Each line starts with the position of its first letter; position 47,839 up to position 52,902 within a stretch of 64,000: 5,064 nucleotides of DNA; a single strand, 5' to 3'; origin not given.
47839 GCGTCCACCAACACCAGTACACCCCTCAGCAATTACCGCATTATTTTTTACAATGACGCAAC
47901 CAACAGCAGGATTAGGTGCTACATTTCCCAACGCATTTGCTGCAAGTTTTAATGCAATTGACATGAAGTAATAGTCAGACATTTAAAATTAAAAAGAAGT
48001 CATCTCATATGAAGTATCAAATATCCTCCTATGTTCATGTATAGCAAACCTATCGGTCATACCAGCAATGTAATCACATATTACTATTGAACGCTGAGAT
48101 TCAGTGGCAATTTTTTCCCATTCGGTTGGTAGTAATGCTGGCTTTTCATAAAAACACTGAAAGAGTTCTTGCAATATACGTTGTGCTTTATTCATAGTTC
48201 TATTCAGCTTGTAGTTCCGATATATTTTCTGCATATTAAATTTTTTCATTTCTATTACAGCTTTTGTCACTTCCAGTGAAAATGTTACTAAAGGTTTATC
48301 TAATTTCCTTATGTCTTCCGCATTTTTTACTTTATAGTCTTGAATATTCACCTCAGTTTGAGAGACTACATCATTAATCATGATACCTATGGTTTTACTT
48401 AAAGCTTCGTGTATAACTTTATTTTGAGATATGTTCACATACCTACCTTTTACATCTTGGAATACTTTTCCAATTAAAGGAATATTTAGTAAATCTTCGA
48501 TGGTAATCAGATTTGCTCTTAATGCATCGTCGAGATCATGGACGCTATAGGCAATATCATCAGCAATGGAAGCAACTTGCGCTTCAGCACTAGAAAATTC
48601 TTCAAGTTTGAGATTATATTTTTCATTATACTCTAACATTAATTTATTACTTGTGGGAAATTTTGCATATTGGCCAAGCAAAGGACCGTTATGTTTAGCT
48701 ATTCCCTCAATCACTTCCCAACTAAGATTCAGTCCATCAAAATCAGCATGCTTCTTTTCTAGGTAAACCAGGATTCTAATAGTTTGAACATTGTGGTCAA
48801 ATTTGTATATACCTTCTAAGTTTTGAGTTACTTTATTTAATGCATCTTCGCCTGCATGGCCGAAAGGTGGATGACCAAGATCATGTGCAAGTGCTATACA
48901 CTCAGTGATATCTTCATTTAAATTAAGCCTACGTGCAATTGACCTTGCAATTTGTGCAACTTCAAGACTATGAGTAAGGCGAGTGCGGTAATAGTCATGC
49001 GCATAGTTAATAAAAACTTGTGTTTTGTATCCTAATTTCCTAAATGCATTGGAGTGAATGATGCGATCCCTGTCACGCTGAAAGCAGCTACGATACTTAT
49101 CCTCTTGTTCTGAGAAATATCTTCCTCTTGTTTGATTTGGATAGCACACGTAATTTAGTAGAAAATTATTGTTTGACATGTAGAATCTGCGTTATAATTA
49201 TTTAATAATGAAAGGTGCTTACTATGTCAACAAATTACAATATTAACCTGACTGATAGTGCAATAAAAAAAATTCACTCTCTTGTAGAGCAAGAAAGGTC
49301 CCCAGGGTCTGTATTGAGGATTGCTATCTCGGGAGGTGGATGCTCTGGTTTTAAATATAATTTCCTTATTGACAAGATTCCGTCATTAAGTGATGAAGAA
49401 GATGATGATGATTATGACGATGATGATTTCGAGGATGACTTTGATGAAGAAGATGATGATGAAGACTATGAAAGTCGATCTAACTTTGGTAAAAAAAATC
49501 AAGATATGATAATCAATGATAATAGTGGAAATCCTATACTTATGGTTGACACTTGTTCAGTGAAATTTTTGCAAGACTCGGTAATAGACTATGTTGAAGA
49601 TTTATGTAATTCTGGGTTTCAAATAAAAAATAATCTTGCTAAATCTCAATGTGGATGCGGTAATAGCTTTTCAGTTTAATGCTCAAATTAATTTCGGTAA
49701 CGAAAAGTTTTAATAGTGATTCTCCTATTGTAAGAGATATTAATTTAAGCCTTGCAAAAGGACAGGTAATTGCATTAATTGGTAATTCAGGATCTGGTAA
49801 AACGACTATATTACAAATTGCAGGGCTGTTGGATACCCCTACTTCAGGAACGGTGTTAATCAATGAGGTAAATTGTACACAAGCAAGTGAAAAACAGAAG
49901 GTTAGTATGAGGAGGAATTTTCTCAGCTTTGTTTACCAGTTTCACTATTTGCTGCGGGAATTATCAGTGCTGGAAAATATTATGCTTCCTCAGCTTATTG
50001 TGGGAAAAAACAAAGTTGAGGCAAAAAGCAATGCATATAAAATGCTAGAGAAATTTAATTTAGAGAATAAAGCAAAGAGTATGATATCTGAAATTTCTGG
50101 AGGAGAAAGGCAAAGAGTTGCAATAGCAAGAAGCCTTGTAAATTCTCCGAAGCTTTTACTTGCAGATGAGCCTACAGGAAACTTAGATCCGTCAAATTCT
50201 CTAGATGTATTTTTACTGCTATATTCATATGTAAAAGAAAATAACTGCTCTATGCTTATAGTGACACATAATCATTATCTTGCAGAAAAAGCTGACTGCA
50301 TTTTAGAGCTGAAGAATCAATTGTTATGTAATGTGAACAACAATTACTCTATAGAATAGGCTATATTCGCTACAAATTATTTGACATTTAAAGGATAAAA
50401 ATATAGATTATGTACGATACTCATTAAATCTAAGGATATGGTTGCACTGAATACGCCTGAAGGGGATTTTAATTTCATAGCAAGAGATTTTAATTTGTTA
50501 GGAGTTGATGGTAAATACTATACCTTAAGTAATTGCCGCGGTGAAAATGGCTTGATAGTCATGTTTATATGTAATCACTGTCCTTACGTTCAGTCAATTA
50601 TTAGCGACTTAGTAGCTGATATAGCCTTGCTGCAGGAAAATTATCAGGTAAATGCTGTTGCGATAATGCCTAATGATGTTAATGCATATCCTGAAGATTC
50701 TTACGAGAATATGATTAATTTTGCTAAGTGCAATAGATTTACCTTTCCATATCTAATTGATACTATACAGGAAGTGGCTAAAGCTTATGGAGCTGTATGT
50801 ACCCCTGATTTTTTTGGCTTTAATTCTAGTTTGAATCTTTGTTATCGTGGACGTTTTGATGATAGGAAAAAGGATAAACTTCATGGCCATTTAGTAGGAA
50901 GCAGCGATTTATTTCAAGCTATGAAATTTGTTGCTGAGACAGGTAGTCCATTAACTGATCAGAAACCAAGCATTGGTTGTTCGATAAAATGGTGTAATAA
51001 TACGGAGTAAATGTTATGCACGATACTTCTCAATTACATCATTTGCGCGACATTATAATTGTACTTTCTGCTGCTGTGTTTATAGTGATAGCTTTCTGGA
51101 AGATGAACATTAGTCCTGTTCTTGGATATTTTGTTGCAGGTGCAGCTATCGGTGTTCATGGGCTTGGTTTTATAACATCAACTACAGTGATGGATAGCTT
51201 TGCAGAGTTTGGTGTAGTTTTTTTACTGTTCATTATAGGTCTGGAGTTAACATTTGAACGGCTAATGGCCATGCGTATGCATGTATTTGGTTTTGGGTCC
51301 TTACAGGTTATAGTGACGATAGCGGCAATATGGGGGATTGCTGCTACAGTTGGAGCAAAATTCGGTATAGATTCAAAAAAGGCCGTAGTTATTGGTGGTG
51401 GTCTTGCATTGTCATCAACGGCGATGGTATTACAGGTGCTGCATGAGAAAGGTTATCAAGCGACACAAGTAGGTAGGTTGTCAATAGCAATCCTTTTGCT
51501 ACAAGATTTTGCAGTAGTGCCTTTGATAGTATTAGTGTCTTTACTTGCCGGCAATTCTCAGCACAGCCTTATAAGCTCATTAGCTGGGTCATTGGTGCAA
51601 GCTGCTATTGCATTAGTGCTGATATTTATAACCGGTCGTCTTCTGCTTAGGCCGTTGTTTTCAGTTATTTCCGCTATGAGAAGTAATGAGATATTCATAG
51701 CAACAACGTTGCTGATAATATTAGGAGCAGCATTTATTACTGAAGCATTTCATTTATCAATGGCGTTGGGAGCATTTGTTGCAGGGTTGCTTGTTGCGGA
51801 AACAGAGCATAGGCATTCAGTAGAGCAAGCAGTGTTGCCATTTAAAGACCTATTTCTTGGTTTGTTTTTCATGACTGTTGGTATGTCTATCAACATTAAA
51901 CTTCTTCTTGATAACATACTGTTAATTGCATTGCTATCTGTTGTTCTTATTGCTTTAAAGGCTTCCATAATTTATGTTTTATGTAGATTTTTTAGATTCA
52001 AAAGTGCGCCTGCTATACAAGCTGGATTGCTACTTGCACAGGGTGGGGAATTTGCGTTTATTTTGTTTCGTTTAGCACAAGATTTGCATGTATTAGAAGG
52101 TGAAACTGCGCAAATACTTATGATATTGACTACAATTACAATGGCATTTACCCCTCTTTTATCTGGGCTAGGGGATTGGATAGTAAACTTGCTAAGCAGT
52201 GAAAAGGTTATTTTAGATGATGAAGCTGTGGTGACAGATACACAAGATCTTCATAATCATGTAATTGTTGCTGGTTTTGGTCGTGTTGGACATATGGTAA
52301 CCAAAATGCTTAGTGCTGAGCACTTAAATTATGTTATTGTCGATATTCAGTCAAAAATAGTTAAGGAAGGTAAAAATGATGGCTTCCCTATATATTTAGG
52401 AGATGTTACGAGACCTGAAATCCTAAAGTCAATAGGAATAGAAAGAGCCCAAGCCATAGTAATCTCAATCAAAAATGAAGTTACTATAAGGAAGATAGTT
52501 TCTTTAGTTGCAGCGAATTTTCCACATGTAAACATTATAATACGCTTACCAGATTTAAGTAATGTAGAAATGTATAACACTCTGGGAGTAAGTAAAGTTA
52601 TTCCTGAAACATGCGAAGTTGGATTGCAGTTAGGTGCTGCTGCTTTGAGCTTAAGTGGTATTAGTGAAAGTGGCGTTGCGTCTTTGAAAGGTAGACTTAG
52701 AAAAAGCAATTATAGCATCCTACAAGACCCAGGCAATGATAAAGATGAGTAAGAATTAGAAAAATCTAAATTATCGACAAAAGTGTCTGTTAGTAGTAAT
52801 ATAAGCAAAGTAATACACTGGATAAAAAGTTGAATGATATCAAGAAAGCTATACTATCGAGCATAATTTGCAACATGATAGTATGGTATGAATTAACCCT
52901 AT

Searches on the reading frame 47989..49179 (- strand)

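Call 25: search_protein_families(library=ncbifam, proteins=[window:47989-49179:-], max_evalue=0.00001)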
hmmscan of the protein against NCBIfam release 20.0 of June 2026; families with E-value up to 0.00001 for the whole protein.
window:47989-49179:- (396 aa): 11 families
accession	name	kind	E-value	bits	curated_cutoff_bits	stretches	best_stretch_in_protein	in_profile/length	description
NF002328.0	PRK01286.1-3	equivalog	2e-136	455.2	467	1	9-392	17-402/404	deoxyguanosinetriphosphate triphosphohydrolase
NF002326.0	PRK01286.1-1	equivalog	8.2e-133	443.4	390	1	6-390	8-376/379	deoxyguanosinetriphosphate triphosphohydrolase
NF002330.0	PRK01286.1-5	equivalog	4.5e-113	378.3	511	1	7-392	2-381/384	deoxyguanosinetriphosphate triphosphohydrolase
TIGR01353.1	dGTP_triPase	subfamily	3.9e-97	326.2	152.35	1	30-387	2-388/389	dGTP triphosphohydrolase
NF002327.0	PRK01286.1-2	equivalog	6.9e-94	314.7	393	1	4-387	13-337/345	deoxyguanosinetriphosphate triphosphohydrolase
NF041026.1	antiphage_dGTPase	exception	2.5e-76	257.5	400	2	23-166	9-159/425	anti-phage deoxyguanosine triphosphatase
NF002329.0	PRK01286.1-4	equivalog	3.9e-73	246.6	494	1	7-387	15-335/342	deoxyguanosinetriphosphate triphosphohydrolase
NF003701.1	PRK05318.1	subfamily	9.4e-67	225.7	383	2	23-163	10-158/426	anti-phage deoxyguanosine triphosphatase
NF002829.0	PRK03007.1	equivalog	9e-63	212.6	385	1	13-263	10-267/425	deoxyguanosinetriphosphate triphosphohydrolase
NF002205.0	PRK01096.1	equivalog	2.7e-40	138.7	439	1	23-345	18-379/444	deoxyguanosinetriphosphate triphosphohydrolase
NF003429.0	PRK04926.1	equivalog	7.1e-31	107.6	405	1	23-117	22-135/500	dGTPase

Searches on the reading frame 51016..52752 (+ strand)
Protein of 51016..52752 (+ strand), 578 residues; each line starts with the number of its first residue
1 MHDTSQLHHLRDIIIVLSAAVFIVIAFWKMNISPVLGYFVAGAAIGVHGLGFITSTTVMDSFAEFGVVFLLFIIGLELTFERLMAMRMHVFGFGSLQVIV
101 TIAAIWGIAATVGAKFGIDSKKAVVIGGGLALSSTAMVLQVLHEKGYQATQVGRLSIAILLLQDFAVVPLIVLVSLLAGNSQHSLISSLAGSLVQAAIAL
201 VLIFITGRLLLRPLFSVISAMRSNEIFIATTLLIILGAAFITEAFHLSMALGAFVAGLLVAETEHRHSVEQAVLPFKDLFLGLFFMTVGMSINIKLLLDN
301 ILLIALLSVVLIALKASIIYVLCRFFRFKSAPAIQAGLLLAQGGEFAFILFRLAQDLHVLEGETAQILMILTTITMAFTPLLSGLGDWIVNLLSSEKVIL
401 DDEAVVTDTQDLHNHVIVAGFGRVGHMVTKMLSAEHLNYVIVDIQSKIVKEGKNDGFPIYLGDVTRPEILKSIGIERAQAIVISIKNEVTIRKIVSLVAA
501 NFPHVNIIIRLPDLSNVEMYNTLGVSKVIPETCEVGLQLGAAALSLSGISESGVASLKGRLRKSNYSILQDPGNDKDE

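Call 25: search_protein_families(library=ncbifam, proteins=[window:51016-52752:+], max_evalue=0.00001)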
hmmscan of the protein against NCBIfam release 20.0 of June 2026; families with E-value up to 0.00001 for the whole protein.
window:51016-52752:+ (578 aa): 8 families
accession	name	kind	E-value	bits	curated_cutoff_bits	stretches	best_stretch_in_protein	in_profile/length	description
NF002924.0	PRK03562.1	equivalog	3.5e-126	422.1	752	1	7-569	4-558/623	glutathione-regulated potassium-efflux system protein KefC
NF002973.0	PRK03659.1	equivalog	3.3e-124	415.7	804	1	10-553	7-540/602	glutathione-regulated potassium-efflux system protein KefB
TIGR00932.1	2a37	subfamily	2.2e-68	230.8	238.3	1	18-293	2-275/275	monovalent cation:proton antiporter-2 (CPA2) family protein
NF007950.1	PRK10669.1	equivalog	9.7e-59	199.6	700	1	14-532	12-536/547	YbaL family putative K(+) efflux transporter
NF045626.1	FeTrans_MagA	equivalog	2e-37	129.1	700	1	10-381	8-372/386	iron transporter MagA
NF007043.0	PRK09496.3-6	equivalog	2.3e-07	29.9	384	1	394-526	213-345/445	Trk system potassium transporter TrkA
NF007039.0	PRK09496.3-2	equivalog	8.6e-07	28.1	293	1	416-513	3-100/446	Trk system potassium transporter TrkA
NF007031.0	PRK09496.1-2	equivalog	2.4e-06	26.8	289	1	415-485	2-73/458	Trk system potassium transporter TrkA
